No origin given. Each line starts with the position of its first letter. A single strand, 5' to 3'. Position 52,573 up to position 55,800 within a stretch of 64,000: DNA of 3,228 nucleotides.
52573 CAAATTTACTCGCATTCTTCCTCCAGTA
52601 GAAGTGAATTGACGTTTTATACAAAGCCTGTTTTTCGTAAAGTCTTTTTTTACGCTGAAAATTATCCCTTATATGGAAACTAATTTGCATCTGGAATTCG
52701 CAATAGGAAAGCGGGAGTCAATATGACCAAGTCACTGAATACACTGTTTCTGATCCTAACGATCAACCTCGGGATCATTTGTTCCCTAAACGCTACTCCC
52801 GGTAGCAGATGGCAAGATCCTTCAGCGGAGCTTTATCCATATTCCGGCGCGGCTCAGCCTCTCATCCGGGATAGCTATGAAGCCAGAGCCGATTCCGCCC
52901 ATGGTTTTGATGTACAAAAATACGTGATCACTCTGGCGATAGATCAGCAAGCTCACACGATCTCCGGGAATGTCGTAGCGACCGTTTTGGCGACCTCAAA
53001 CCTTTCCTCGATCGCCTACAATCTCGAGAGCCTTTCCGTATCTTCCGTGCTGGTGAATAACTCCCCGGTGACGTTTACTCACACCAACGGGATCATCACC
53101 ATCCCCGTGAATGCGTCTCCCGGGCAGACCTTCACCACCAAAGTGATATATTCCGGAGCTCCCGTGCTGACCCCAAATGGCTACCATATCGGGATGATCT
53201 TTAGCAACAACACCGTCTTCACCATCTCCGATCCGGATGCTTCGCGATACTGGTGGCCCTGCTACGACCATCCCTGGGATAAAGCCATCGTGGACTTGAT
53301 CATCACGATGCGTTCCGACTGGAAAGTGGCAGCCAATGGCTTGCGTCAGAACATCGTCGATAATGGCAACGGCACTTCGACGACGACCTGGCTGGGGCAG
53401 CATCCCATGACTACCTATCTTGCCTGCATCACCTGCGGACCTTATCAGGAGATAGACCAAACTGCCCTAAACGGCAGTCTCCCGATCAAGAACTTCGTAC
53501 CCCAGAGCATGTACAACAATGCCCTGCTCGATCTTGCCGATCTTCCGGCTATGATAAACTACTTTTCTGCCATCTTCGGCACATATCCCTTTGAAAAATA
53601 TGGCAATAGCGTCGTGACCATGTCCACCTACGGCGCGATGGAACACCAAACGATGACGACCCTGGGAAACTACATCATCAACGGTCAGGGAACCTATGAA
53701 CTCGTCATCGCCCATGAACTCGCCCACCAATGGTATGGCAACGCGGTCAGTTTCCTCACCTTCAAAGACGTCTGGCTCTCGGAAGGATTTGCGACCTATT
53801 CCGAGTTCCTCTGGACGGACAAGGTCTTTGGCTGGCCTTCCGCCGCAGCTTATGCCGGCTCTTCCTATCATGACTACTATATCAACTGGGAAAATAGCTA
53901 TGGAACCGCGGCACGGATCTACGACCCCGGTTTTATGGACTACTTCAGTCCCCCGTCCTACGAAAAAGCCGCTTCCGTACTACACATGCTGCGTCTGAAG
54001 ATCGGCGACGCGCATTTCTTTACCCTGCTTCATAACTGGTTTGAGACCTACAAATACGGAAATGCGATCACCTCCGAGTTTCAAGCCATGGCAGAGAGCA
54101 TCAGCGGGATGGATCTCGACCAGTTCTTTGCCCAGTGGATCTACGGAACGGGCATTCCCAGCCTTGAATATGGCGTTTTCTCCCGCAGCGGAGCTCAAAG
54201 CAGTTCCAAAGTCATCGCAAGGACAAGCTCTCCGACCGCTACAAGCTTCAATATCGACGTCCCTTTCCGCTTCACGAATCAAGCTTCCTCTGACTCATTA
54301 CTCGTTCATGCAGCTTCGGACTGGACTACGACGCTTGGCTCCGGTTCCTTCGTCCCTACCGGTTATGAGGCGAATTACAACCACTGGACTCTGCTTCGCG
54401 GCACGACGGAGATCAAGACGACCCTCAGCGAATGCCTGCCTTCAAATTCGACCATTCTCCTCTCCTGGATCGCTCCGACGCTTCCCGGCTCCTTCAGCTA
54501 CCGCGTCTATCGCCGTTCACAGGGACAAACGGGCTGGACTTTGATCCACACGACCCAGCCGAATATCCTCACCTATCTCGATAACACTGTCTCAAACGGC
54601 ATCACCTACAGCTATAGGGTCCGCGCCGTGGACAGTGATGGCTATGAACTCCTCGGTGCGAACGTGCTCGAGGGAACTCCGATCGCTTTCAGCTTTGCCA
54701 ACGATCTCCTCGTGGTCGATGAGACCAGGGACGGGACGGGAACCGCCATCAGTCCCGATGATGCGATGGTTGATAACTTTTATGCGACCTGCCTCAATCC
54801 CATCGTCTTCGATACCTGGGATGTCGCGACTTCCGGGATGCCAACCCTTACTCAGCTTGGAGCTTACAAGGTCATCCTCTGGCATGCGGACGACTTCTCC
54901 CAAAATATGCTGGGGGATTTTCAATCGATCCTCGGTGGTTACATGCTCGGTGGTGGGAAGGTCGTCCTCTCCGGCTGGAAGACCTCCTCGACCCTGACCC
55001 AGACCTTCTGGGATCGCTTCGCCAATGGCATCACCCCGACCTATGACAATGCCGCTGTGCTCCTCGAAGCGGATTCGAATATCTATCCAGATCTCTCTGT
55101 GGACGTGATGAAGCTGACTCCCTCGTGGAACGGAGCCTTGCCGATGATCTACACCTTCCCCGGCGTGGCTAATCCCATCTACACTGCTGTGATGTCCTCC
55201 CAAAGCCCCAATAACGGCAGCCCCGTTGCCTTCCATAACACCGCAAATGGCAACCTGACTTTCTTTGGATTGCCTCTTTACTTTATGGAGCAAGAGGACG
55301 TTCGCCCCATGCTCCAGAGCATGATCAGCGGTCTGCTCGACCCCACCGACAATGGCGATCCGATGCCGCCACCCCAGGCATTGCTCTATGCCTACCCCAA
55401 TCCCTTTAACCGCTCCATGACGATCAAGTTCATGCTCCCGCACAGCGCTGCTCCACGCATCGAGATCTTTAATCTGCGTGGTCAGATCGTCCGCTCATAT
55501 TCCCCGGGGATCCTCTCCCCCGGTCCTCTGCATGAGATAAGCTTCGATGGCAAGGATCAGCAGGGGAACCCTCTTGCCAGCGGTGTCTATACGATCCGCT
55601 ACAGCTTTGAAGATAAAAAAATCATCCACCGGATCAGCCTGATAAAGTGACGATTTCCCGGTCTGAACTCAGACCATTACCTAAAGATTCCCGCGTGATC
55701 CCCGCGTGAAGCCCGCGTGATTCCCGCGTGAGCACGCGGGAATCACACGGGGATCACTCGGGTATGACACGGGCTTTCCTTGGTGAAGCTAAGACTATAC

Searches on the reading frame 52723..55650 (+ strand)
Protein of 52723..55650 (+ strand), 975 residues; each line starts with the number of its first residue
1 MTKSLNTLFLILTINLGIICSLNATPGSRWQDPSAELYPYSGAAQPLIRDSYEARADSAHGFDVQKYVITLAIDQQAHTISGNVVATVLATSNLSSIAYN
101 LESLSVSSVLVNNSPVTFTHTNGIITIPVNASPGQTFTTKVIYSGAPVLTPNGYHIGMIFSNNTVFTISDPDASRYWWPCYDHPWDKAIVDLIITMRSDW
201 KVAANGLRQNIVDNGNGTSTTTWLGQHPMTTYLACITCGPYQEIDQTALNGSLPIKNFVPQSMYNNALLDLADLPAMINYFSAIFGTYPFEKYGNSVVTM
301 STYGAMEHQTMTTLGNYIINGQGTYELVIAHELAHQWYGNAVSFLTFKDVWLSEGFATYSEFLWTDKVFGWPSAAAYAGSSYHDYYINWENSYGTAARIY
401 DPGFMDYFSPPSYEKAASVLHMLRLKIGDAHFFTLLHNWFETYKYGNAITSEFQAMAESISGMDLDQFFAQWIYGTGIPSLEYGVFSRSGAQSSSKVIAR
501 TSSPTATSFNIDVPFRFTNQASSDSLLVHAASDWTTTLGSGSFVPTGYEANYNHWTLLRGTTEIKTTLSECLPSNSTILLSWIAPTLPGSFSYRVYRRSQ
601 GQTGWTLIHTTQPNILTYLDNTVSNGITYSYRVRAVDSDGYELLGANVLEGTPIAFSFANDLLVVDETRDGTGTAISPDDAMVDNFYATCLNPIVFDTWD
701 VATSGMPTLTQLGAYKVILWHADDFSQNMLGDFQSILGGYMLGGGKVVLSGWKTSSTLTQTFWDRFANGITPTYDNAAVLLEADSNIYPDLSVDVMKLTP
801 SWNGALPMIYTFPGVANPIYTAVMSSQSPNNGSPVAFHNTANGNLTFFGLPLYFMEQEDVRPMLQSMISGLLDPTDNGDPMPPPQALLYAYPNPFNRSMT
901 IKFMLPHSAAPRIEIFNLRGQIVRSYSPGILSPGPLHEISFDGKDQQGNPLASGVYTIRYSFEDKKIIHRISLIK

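Call 13: search_protein_families(library=ncbifam, proteins=[window:52723-55650:+])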
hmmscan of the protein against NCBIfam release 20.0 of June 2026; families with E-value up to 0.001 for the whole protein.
window:52723-55650:+ (975 aa): 6 families
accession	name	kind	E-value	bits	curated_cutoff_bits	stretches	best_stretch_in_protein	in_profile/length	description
TIGR02412.1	pepN_strep_liv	equivalog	5.1e-39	134.3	591.2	1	61-487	13-453/832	aminopeptidase N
TIGR02411.1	leuko_A4_hydro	equivalog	2.2e-21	76.3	761.7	1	60-480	9-446/600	leukotriene-A(4) hydrolase/aminopeptidase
TIGR02414.1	pepN_proteo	equivalog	7.4e-08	31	718.2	1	412-483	374-444/868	aminopeptidase N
NF033707.1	T9SS_sortase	equivalog_domain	2.8e-06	25.3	420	1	888-963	999-1078/1095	type IX secretion system sortase PorU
TIGR04183.1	Por_Secre_tail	domain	2.9e-06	27.1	23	1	891-971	2-69/72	T9SS type A sorting domain-containing protein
NF052228.1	T9SS_PorZ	equivalog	0.0007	18.1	260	0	888-966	673-746/757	type IX secretion system anionic LPS delivery protein PorZ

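Call 25: find_homologous_proteins(query=window:52723-55650:+, max_evalue=1e-20)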
Query window:52723-55650:+ (975 aa): 3628 proteins with E <= 1e-20 among 8000 candidates; the best 120 are listed.
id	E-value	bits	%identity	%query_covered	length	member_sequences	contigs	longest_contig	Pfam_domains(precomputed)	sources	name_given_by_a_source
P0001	0.0e+0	2184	96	100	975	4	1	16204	PF17900.7,PF18962.8,PF13860.13,PF01433.27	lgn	-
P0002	0.0e+0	1604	71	100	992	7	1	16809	PF17900.7,PF18962.8,PF13860.13,PF01433.27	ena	-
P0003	0.0e+0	1278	60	100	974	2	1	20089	PF17900.7,PF18962.8,PF13860.13,PF01433.27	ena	-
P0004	0.0e+0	1278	59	100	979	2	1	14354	PF17900.7,PF18962.8,PF13860.13,PF01433.27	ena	-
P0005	0.0e+0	1275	60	100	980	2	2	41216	PF17900.7,PF18962.8,PF13860.13,PF01433.27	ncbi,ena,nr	ncbi:MAG TPA: M1 family aminopeptidase [Candidatus Cloacimonadota bacterium]|nr:M1 family aminopepti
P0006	0.0e+0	1215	59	95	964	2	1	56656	PF17900.7,PF18962.8,PF13860.13,PF01433.27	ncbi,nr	ncbi:MAG: T9SS type A sorting domain-containing protein [Candidatus Syntrophosphaera sp.]|nr:T9SS ty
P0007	0.0e+0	1211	58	97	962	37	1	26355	PF17900.7,PF13860.13,PF01433.27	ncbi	-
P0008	0.0e+0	1208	57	99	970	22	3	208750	PF17900.7,PF18962.8,PF13860.13,PF01433.27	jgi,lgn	-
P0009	0.0e+0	1203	57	99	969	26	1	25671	PF17900.7,PF13860.13,PF01433.27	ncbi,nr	ncbi:MAG TPA: M1 family aminopeptidase [Candidatus Cloacimonadota bacterium]|nr:M1 family aminopepti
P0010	0.0e+0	1203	57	99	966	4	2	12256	PF17900.7,PF13860.13,PF01433.27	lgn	-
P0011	0.0e+0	1200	57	100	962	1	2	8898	PF17900.7,PF13860.13,PF01433.27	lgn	-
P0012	0.0e+0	1199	57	95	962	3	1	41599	PF17900.7,PF01433.27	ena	-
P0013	0.0e+0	1198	59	95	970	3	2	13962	PF17900.7,PF18962.8,PF13860.13,PF01433.27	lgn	-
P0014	0.0e+0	1195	58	96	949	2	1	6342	PF17900.7,PF13860.13,PF01433.27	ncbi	-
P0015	0.0e+0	1193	58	95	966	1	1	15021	PF17900.7,PF18962.8,PF13860.13,PF01433.27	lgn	-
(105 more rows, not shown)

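Call 26: find_encoding_contigs(protein=P0001, flank=10000, max_places=3)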
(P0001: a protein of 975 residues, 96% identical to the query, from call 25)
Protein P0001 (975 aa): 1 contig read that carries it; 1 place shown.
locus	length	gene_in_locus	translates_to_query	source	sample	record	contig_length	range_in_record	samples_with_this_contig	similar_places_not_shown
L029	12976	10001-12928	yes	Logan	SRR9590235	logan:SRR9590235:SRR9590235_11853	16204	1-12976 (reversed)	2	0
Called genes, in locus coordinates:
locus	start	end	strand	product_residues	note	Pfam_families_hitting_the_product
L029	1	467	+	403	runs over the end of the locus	PF01979:Amidohydro_1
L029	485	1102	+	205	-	PF00899:ThiF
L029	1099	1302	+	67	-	PF02597:ThiS (weak)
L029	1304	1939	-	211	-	PF13353:Fer4_12 (weak), PF04055:Radical_SAM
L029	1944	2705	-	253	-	PF03205:MobB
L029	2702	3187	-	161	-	PF02542:YgbB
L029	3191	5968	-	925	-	PF13522:GATase_6, PF13537:GATase_7, PF01380:SIS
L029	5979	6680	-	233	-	PF01128:IspD, PF12804:NTP_transf_3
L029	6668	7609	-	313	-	PF04055:Radical_SAM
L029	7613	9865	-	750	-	PF08479:POTRA_2 (faint), PF07244:POTRA, PF01103:Omp85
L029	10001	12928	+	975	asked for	PF17900:Peptidase_M1_N, PF01433:Peptidase_M1, PF13860:FlgD_ig, PF18962:Por_Secre_tail (faint)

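Call 27: find_encoding_contigs(protein=P0002, flank=10000, max_places=3)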
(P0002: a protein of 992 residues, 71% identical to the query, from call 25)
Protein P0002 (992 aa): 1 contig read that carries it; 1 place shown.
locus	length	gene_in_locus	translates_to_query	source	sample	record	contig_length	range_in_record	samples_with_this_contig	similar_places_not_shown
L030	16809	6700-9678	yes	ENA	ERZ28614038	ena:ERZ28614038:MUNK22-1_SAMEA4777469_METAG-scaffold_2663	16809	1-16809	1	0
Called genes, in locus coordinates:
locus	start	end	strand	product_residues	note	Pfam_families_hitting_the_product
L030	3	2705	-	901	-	?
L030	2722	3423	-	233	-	PF01128:IspD, PF12804:NTP_transf_3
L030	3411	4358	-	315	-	PF04055:Radical_SAM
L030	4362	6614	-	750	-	PF08479:POTRA_2 (faint), PF07244:POTRA, PF01103:Omp85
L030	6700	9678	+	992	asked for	PF17900:Peptidase_M1_N, PF01433:Peptidase_M1, PF13860:FlgD_ig, PF18962:Por_Secre_tail (weak)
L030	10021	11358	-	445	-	PF18962:Por_Secre_tail (weak)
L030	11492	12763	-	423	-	PF00919:UPF0004, PF04055:Radical_SAM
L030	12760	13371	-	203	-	PF00551:Formyl_trans_N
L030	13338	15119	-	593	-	PF01336:tRNA_anti-codon, PF00152:tRNA-synt_2, PF02938:GAD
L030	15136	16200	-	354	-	PF02030:Lipoprotein_8 (weak), PF01547:SBP_bac_1, PF13416:SBP_bac_8, PF13531:SBP_bac_11 (weak), PF13343:SBP_bac_6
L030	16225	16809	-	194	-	?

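Call 28: find_encoding_contigs(protein=P0003, flank=10000, max_places=3)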
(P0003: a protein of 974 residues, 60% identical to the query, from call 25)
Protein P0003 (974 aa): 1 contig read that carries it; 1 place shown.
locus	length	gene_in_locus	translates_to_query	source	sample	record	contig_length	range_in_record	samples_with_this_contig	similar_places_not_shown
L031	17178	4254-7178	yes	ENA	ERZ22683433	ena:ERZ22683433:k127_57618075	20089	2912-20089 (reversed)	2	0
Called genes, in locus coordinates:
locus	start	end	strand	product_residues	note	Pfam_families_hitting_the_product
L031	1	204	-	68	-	?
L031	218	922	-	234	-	PF01128:IspD, PF12804:NTP_transf_3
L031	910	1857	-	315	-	PF04055:Radical_SAM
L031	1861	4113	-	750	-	PF07244:POTRA, PF01103:Omp85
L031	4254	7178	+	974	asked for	PF17900:Peptidase_M1_N, PF01433:Peptidase_M1, PF13860:FlgD_ig, PF18962:Por_Secre_tail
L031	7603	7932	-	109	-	PF04342:DMT_6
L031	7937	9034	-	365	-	PF00465:Fe-ADH, PF13685:Fe-ADH_2, PF25137:ADH_Fe_C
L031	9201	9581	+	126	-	PF18902:DUF5658 (weak)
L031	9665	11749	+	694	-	PF01432:Peptidase_M3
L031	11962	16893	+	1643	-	PF00211:Guanylate_cyc, PF13191:AAA_16, PF13424:TPR_12, PF13374:TPR_10, PF24885:TPR_NPHP3, PF13374:TPR_10, PF13424:TPR_12, PF24885:TPR_NPHP3, +31 more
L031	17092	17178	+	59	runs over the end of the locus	PF01783:Ribosomal_L32p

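Call 81: find_encoding_contigs(protein=P0005, flank=10000, max_places=2)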
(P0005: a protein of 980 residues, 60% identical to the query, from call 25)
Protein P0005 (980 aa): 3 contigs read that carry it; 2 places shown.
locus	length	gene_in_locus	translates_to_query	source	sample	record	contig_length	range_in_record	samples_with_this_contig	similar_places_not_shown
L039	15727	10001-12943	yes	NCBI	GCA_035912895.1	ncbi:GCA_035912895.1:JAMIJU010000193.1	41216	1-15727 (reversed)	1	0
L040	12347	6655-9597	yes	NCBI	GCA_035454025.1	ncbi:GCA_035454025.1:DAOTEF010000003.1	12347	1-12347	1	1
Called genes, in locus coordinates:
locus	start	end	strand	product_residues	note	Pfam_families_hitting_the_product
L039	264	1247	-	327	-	PF00571:CBS (faint), PF01769:MgtE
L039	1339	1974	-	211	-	PF04055:Radical_SAM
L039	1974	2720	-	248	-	PF03205:MobB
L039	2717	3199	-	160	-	PF02542:YgbB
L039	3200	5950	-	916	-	PF13522:GATase_6, PF13537:GATase_7, PF01380:SIS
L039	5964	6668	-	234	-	PF01128:IspD, PF12804:NTP_transf_3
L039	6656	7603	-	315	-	PF04055:Radical_SAM, PF13545:HTH_Crp_2 (faint)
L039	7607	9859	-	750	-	PF07244:POTRA, PF01103:Omp85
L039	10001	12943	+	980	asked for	PF17900:Peptidase_M1_N, PF01433:Peptidase_M1, PF13860:FlgD_ig, PF18962:Por_Secre_tail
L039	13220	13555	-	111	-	-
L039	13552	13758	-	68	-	PF13412:HTH_24 (faint), PF01381:HTH_3, PF13443:HTH_26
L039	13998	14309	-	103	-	PF04342:DMT_6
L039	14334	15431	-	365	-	PF00465:Fe-ADH, PF13685:Fe-ADH_2, PF25137:ADH_Fe_C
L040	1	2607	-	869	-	PF13522:GATase_6, PF13537:GATase_7, PF01380:SIS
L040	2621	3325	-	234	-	PF01128:IspD, PF12804:NTP_transf_3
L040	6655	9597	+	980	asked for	PF17900:Peptidase_M1_N, PF01433:Peptidase_M1, PF13860:FlgD_ig, PF18962:Por_Secre_tail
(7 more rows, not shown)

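Call 82: find_encoding_contigs(protein=P0006, flank=10000, max_places=2)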
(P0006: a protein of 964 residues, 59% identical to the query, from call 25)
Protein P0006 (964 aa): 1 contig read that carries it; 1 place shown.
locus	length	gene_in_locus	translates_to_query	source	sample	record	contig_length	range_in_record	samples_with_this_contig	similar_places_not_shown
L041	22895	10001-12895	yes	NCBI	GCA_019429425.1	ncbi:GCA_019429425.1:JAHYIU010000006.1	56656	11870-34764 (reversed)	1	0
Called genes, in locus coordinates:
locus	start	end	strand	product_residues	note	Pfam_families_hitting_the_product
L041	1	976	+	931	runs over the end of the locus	PF12371:TMEM131_like_N (faint), PF15780:ASH (weak), PF22544:HYDIN_VesB_CFA65-like_Ig (weak), PF22073:Cep192_D4 (weak), PF15780:ASH (weak), PF22544:HYDIN_VesB_CFA65-like_Ig, PF13860:FlgD_ig, PF18962:Por_Secre_tail, +2 more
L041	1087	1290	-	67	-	PF02597:ThiS (weak)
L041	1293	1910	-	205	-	PF00899:ThiF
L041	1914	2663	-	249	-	PF03205:MobB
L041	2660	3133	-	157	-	PF02542:YgbB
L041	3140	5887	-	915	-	PF13522:GATase_6, PF13537:GATase_7 (weak), PF01380:SIS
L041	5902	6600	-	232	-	PF01128:IspD, PF12804:NTP_transf_3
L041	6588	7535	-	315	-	PF04055:Radical_SAM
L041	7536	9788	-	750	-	PF07244:POTRA (weak), PF08478:POTRA_1 (faint), PF07244:POTRA, PF08479:POTRA_2 (weak), PF07244:POTRA, PF01103:Omp85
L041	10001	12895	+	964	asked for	PF17900:Peptidase_M1_N, PF01433:Peptidase_M1, PF13860:FlgD_ig, PF18962:Por_Secre_tail (faint)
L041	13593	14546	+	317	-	PF00890:FAD_binding_2 (faint), PF01134:GIDA (faint), PF01266:DAO (faint), PF01946:Thi4 (weak), PF07992:Pyr_redox_2, PF12831:FAD_oxidored (weak), PF13738:Pyr_redox_3, PF00070:Pyr_redox, +2 more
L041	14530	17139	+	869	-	PF01411:tRNA-synt_2c, PF07973:tRNA_SAD, PF02272:DHHA1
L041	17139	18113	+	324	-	PF01075:Glyco_transf_9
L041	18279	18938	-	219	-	-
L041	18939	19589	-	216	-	-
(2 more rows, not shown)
